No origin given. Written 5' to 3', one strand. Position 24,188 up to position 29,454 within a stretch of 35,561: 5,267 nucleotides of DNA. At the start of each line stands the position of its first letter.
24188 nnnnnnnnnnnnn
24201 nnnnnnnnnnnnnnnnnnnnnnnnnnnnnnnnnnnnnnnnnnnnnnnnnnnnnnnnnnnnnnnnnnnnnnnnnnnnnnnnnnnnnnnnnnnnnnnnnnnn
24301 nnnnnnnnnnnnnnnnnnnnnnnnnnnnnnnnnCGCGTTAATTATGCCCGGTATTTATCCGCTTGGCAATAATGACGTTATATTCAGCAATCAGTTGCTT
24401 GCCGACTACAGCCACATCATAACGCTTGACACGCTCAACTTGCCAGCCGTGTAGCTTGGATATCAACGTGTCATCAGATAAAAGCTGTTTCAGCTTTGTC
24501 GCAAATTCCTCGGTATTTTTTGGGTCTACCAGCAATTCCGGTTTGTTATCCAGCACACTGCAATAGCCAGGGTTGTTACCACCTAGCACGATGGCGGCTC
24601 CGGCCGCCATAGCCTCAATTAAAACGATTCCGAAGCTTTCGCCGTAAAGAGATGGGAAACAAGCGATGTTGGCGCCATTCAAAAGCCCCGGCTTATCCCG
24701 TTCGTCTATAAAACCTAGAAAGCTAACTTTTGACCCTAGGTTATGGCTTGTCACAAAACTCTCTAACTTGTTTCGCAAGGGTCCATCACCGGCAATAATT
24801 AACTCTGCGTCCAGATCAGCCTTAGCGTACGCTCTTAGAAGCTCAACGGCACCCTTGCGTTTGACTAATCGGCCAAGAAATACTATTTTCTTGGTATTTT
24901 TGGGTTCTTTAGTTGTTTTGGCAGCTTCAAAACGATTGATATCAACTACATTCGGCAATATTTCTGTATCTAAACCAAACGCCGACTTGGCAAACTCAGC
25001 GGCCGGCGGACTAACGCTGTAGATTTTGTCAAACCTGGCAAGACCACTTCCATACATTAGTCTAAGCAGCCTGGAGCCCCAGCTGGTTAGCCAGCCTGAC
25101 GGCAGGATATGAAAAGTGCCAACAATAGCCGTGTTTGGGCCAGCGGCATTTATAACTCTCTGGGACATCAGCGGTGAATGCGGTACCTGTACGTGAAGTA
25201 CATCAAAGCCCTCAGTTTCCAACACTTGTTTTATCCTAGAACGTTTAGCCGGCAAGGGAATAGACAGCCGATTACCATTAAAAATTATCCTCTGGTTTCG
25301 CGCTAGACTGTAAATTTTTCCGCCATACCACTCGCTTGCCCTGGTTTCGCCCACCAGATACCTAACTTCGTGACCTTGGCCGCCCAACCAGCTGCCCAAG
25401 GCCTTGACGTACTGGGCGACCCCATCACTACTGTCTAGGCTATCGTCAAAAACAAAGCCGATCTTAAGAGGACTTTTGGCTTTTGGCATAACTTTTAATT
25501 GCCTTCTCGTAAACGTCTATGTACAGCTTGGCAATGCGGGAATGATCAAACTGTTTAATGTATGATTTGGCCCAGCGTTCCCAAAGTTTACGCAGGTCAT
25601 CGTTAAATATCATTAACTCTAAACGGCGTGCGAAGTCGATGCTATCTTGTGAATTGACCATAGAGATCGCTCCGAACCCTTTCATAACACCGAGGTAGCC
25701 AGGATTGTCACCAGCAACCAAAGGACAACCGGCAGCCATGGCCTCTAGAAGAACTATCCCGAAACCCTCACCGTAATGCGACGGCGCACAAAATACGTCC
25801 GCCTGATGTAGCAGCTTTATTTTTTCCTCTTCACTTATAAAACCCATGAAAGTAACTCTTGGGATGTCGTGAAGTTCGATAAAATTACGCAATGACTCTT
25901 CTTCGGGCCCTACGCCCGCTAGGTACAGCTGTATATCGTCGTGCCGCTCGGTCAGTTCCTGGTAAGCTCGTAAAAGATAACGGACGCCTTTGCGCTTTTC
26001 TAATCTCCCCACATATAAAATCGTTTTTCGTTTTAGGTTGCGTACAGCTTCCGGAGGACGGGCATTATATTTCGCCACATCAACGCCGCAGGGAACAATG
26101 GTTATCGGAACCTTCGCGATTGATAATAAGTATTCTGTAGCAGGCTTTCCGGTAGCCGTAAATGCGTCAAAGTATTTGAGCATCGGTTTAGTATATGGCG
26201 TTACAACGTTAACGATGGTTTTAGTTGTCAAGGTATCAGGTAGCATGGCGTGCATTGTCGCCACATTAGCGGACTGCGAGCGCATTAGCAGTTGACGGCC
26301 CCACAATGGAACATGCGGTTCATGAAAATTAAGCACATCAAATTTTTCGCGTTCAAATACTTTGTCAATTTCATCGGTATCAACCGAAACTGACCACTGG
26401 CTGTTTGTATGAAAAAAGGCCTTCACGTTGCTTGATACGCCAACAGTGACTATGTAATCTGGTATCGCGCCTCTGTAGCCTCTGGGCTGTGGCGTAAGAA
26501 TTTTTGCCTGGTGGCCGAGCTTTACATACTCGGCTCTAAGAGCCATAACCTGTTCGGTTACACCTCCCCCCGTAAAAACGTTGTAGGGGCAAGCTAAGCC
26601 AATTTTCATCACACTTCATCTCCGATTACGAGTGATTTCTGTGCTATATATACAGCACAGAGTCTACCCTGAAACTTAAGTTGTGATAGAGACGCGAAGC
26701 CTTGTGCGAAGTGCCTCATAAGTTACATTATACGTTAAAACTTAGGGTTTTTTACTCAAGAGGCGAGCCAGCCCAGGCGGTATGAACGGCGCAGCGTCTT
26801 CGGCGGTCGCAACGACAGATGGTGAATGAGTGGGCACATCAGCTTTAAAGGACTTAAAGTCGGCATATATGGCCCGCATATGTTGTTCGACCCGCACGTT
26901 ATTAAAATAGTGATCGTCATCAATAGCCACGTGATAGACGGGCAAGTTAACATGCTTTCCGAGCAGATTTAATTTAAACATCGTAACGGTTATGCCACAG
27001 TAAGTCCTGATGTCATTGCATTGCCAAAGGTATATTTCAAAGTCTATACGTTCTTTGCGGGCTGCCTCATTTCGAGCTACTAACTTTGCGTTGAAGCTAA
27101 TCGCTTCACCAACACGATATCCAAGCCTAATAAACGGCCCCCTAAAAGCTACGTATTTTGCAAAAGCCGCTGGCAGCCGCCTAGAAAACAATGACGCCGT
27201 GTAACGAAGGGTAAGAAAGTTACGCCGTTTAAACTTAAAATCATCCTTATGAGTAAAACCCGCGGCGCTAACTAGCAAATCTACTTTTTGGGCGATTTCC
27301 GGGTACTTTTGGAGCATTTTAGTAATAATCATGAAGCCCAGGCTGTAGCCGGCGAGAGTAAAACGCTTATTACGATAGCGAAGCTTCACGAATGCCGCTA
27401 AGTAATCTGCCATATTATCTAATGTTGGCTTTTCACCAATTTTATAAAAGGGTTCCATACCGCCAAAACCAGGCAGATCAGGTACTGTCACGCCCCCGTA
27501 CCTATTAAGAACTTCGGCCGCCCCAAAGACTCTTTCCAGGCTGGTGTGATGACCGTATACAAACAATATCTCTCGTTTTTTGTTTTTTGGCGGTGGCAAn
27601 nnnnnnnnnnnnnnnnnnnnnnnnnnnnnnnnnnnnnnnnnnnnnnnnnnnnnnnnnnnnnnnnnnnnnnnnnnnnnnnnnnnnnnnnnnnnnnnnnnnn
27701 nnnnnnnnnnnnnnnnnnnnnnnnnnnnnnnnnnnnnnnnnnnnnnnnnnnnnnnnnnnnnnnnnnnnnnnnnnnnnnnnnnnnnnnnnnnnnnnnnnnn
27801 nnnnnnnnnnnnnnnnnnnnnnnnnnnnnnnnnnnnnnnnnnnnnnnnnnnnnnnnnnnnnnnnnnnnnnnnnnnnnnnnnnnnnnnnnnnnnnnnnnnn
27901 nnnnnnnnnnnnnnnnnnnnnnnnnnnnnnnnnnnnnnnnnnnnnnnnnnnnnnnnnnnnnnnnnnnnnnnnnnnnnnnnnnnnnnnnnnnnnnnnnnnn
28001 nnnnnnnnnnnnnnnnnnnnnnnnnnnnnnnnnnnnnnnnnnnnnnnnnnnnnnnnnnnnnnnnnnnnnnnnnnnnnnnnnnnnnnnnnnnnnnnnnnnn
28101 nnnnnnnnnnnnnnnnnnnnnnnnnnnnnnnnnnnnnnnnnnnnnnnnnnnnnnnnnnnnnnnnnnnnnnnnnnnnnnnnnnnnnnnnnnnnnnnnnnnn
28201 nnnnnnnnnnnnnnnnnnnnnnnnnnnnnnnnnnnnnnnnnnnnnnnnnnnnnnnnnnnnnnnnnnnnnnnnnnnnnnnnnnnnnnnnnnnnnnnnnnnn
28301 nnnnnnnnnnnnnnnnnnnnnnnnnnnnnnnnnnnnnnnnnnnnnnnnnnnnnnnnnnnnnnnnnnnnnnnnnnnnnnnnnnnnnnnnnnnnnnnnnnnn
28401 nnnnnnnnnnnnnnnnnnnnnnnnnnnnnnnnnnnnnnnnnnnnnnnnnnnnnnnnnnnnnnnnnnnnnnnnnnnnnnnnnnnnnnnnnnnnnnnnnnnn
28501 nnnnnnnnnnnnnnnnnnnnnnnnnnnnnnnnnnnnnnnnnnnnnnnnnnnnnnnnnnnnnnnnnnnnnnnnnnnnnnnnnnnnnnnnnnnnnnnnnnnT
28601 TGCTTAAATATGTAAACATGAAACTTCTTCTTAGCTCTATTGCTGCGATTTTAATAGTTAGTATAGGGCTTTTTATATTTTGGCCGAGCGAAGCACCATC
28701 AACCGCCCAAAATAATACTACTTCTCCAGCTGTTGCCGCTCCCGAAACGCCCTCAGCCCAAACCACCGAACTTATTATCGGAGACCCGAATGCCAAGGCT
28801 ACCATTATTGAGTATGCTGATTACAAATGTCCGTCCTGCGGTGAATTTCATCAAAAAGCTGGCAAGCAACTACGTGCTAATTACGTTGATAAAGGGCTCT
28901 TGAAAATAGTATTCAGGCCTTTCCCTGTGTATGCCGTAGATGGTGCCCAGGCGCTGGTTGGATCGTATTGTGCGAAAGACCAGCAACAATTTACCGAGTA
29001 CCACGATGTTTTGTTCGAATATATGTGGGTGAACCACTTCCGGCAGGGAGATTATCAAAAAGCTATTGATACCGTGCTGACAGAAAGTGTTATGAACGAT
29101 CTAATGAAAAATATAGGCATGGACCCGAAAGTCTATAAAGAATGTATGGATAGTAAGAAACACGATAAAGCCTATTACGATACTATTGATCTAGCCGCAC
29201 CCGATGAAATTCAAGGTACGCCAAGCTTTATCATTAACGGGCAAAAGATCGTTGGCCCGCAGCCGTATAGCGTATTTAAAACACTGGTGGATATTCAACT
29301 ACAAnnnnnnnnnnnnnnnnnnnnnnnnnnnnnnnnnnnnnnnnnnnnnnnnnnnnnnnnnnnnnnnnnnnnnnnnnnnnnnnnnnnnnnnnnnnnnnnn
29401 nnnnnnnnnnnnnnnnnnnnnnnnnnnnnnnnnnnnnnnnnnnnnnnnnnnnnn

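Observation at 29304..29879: Novel 4-TM protein with intramembrane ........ motif coupled to DsbA: possible DsbB/VKOR analogue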

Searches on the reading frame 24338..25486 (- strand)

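Call 10: search_protein_families(library=pfam, proteins=[window:24338-25486:-], max_evalue=0.001)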
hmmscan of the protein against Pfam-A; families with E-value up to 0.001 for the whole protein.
window:24338-25486:- (382 aa): 5 families
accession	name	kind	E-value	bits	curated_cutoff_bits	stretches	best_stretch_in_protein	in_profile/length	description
PF00534.26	Glycos_transf_1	-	2.9e-35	121.8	26.4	1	187-340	4-160/172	Glycosyl transferases group 1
PF13692.12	Glyco_trans_1_4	-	9.1e-28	97.7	27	1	199-338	2-142/142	Glycosyl transferases group 1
PF13439.12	Glyco_transf_4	-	4.1e-16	59.9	28.5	1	21-185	2-170/170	Glycosyltransferase Family 4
PF13579.12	Glyco_trans_4_4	-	4.9e-10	40.4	29.7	1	22-172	2-147/158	Glycosyl transferase 4-like domain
PF20706.3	GT4-conflict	-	0.00051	19.6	26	1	189-320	186-324/385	Family 4 Glycosyltransferase in conflict systems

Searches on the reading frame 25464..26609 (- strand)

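Call 10: search_protein_families(library=pfam, proteins=[window:25464-26609:-], max_evalue=0.001)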
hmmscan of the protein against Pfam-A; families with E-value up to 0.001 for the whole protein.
window:25464-26609:- (381 aa): 6 families
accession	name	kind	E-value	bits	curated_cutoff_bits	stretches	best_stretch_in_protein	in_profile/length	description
PF00534.26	Glycos_transf_1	-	2.4e-38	131.8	26.4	1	189-347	10-169/172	Glycosyl transferases group 1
PF13692.12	Glyco_trans_1_4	-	2.1e-31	109.5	27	1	194-331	1-137/142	Glycosyl transferases group 1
PF13439.12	Glyco_transf_4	-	6.9e-16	59.2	28.5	1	15-179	2-169/170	Glycosyltransferase Family 4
PF20706.3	GT4-conflict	-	1.4e-14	54.3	26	1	172-305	177-316/385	Family 4 Glycosyltransferase in conflict systems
PF13579.12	Glyco_trans_4_4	-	1.8e-08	35.3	29.7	1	15-175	1-158/158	Glycosyl transferase 4-like domain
PF13524.12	Glyco_trans_1_2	-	0.00095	19.6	25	0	217-357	7-136/144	Glycosyl transferase-like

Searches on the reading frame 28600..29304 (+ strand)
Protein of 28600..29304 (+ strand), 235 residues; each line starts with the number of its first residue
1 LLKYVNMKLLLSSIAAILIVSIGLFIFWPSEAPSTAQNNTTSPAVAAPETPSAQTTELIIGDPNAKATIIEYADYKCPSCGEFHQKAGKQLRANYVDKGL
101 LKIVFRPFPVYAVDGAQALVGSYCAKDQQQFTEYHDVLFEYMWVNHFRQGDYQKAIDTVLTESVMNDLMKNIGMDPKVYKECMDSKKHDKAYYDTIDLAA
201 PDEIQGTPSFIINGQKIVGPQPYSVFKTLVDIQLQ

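Call 3: search_protein_families(library=pfam, proteins=[window:28600-29304:+], max_evalue=1)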
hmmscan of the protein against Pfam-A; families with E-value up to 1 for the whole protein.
window:28600-29304:+ (235 aa): 6 families
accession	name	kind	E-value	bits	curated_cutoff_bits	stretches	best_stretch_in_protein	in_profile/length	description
PF13462.12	Thioredoxin_4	-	1.1e-27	97.6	23.2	1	55-231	3-164/165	Thioredoxin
PF01323.26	DSBA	-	2.7e-13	50.6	25.6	1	68-228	1-188/191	DSBA-like thioredoxin domain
PF19108.5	DUF5795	-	0.0084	16.6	27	1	54-82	16-44/74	Family of unknown function (DUF5795)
PF13098.12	Thioredoxin_2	-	0.026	15.3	27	1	64-221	4-95/104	Thioredoxin-like domain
PF13743.12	Thioredoxin_5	-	0.037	14.2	27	1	160-213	111-164/186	Thioredoxin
PF18400.7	Thioredoxin_12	-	0.16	12.3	26.1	1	65-110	144-184/190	Thioredoxin-like domain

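Call 4: search_protein_families(library=ncbifam, proteins=[window:28600-29304:+], max_evalue=1)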
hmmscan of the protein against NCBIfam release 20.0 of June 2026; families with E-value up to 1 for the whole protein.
window:28600-29304:+ (235 aa): 1 family
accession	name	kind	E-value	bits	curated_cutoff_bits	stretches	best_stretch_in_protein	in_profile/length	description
NF041057.1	Rcas_1661_fam_Se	equivalog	2e-29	102.9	190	1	31-231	53-245/247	Rcas_1661 family thioredoxin-like (seleno)lipoprotein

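Call 62: search_solved_structures(query=window:28600-29304:+, max_evalue=0.001)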
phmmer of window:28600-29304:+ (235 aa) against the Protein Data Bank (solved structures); distinct sequences matched with E-value up to 0.001: 22.
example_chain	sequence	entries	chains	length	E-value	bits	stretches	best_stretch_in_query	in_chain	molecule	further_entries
3eu3_A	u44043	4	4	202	4.9e-13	52.1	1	49-233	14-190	BdbD | Disulfide bond formation protein D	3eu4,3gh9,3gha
4pwp_A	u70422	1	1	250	2.3e-12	49.9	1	59-234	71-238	DsbA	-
4pwo_A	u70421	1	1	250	5.6e-12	48.7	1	59-234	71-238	DsbA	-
7unn_A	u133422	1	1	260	6.3e-12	48.5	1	59-234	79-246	Thioredoxin domain-containing protein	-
3f4r_A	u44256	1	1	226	1.1e-11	47.7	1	57-211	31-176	Putative uncharacterized protein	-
3bd2_A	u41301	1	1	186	1.6e-11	47.2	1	62-230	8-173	Disulfide bond protein A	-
3bci_A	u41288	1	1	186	1.6e-11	47.2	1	62-230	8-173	Disulfide bond protein A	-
3f4s_A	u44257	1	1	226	2.2e-11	46.7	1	57-187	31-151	Putative uncharacterized protein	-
3bck_A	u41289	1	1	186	8.2e-11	44.9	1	62-230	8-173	Disulfide bond protein A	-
7uno_A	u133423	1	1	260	1.6e-10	43.9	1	59-234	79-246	Thioredoxin domain-containing protein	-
3f4t_A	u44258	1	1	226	6.2e-10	42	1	57-154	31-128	Putative uncharacterized protein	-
3gmf_A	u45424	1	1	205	1.4e-09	40.8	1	59-225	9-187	Protein-disulfide isomerase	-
3gyk_A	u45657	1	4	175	1.5e-05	27.6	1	59-219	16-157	27kDa outer membrane protein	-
4k6x_A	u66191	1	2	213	4.7e-05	26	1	45-224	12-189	Disulfide oxidoreductase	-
4ihu_A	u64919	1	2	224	7.6e-05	25.3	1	46-224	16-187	Isomerase DsbG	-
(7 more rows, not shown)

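Call 68: find_related_loci(query=A3, collection=metagenome_contigs, flank=3000)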
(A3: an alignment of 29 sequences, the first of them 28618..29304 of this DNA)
Query A3 (229 aa) in metagenome_contigs; peptide patterns used: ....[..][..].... (x = any residue, [..] = any of these).
599 stretches matched a pattern (row limit reached: there are more); 534 encode a relative of the query (tblastn E <= 1e-3); the best 80 are kept; 80 distinct loci.
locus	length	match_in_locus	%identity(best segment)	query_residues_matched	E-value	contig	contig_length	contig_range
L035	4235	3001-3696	57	5-229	2e-88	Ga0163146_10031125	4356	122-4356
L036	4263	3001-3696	57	5-229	2e-88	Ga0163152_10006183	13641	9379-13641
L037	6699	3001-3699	52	7-229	1e-78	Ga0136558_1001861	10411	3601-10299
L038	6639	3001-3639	45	14-228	2e-66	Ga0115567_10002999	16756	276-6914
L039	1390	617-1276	43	10-227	7e-69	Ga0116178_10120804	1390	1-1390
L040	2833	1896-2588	40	1-229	9e-62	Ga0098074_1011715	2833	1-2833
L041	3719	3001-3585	47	32-226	8e-60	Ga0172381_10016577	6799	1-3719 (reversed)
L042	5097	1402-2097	42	1-229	9e-60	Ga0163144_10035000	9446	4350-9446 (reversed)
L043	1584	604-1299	39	2-229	1e-59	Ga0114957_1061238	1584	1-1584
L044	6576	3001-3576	44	35-229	3e-57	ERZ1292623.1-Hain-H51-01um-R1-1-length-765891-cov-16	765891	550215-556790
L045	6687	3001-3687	38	2-227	3e-56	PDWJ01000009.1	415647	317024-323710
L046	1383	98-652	45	45-229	2e-58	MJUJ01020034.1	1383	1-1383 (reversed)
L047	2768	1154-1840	38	1-229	5e-55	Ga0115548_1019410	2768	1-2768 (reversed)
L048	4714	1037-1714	37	1-226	2e-53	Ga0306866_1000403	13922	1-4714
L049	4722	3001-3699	38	7-229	3e-53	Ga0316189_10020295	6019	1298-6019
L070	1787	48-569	28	46-229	1e-25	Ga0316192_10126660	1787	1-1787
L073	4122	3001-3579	32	22-228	1e-24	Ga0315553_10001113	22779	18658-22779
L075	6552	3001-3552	30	50-229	3e-24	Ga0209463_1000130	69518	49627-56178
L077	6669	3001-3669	28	8-229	1e-23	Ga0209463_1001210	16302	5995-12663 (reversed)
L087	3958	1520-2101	29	24-228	7e-21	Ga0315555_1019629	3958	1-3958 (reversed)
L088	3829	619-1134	27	47-228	3e-20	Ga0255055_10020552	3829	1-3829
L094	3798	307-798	28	55-228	1e-18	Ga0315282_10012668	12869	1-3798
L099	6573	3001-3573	27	27-228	3e-18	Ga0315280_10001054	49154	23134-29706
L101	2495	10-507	30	54-228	4e-18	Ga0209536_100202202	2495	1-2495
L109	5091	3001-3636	28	8-228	4e-17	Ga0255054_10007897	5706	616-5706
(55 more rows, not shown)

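Call 72: search_protein_families(library=pfam, proteins=[L073:3533-4078:+, L087:2112-2600:+, L094:789-1253:+, L088:1017-1571:+, L109:3504-4067:+, L075:3567-3989:+, L077:3681-4115:+, L070:582-1442:+, L099:3368-4072:+, L101:336-977:+], max_evalue=0.001)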
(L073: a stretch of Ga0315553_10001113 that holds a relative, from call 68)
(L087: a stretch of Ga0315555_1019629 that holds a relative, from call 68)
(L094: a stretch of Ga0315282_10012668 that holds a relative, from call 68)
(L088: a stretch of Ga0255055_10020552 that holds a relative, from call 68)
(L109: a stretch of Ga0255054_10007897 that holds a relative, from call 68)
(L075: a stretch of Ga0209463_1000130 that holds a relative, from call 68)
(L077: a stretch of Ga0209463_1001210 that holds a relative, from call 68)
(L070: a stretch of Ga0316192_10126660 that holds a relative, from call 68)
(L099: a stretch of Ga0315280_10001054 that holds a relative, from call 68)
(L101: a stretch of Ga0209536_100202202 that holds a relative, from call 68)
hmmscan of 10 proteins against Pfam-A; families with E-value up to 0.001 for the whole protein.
L073:3533-4078:+ (182 aa): 1 family
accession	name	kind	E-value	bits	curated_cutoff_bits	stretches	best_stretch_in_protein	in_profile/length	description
PF07884.19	VKOR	-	2.3e-22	80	27.5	1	48-172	3-133/134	Vitamin K epoxide reductase family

L087:2112-2600:+ (163 aa): 1 family
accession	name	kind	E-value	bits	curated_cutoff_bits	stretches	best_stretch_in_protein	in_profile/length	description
PF07884.19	VKOR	-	3.8e-23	82.5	27.5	1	29-153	3-133/134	Vitamin K epoxide reductase family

L094:789-1253:+ (155 aa): 1 family
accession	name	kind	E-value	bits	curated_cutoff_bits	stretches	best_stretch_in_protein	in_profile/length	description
PF07884.19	VKOR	-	6.3e-24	85.1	27.5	1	20-146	1-133/134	Vitamin K epoxide reductase family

L088:1017-1571:+ (185 aa): 1 family
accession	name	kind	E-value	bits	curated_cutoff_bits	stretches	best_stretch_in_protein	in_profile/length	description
PF07884.19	VKOR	-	1e-26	94.1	27.5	1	48-174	2-133/134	Vitamin K epoxide reductase family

L109:3504-4067:+ (188 aa): 1 family
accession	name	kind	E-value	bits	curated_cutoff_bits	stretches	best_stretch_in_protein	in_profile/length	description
PF07884.19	VKOR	-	1.3e-25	90.5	27.5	1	54-179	3-133/134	Vitamin K epoxide reductase family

L075:3567-3989:+ (141 aa): 1 family
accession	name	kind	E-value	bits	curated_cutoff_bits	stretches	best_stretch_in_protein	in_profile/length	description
PF02600.21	DsbB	-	7.3e-14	52.8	22.1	1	9-131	6-147/148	Disulfide bond formation protein DsbB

L077:3681-4115:+ (145 aa): 1 family
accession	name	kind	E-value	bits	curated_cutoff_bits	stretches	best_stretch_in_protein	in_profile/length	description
PF02600.21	DsbB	-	1.7e-12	48.4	22.1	1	10-131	6-146/148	Disulfide bond formation protein DsbB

L070:582-1442:+ (287 aa): 2 families
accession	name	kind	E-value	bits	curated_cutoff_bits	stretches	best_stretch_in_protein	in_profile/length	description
PF02683.22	DsbD_TM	-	4.7e-15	55.9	27.1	1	11-183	6-195/219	Cytochrome C biogenesis protein transmembrane domain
PF13386.12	DsbD_2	-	0.00046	20.6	24.9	0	17-188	6-185/199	Cytochrome C biogenesis protein transmembrane region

L099:3368-4072:+ (235 aa): 1 family
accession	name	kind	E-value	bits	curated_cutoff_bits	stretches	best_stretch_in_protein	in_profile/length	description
PF07884.19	VKOR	-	3.4e-23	82.7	27.5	1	101-225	3-133/134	Vitamin K epoxide reductase family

L101:336-977:+ (214 aa): 1 family
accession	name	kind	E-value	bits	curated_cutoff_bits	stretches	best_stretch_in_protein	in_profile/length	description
PF07884.19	VKOR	-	2.6e-26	92.8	27.5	1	66-192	2-133/134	Vitamin K epoxide reductase family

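Call 85: search_protein_families(library=pfam, proteins=[L044:4094-4729:+, L044:2254-2847:+, L044:2872-3576:+, L044:3552-4136:+], max_evalue=0.01)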
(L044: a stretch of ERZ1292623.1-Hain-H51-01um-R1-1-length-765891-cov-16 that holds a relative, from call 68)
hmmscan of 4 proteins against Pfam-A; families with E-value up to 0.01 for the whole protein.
L044:4094-4729:+ (212 aa): 1 family
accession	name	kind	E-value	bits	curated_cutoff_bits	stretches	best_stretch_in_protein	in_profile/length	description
PF07884.19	VKOR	-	2e-34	119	27.5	1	27-158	2-133/134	Vitamin K epoxide reductase family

L044:2254-2847:+ (198 aa): 0 families

L044:2872-3576:+ (235 aa): 5 families
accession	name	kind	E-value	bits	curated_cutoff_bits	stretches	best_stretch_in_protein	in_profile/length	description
PF13462.12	Thioredoxin_4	-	5.3e-29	102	23.2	1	57-231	4-164/165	Thioredoxin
PF01323.26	DSBA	-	3.4e-15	56.8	25.6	1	69-229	1-189/191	DSBA-like thioredoxin domain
PF13098.12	Thioredoxin_2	-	0.00024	21.8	27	1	69-213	8-82/104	Thioredoxin-like domain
PF13192.12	Thioredoxin_3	-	0.00042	20.7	24.8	0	194-218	37-61/76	Thioredoxin domain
PF13743.12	Thioredoxin_5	-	0.0023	18.1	27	1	155-213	106-164/186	Thioredoxin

L044:3552-4136:+ (195 aa): 0 families

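Call 98: search_protein_families(library=ncbifam, proteins=[L044:4136-4729:+], max_evalue=0.00001)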
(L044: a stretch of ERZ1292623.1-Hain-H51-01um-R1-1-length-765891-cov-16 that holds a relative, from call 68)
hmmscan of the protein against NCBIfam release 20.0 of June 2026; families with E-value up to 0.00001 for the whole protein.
L044:4136-4729:+ (198 aa): 2 families
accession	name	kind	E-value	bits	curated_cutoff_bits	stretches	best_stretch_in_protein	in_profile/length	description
NF011480.0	PRK14889.1-4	equivalog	2.2e-13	50.8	120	1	8-147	3-128/132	VKOR family protein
NF011479.0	PRK14889.1-2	equivalog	1.1e-06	29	264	1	14-145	13-140/145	VKOR family protein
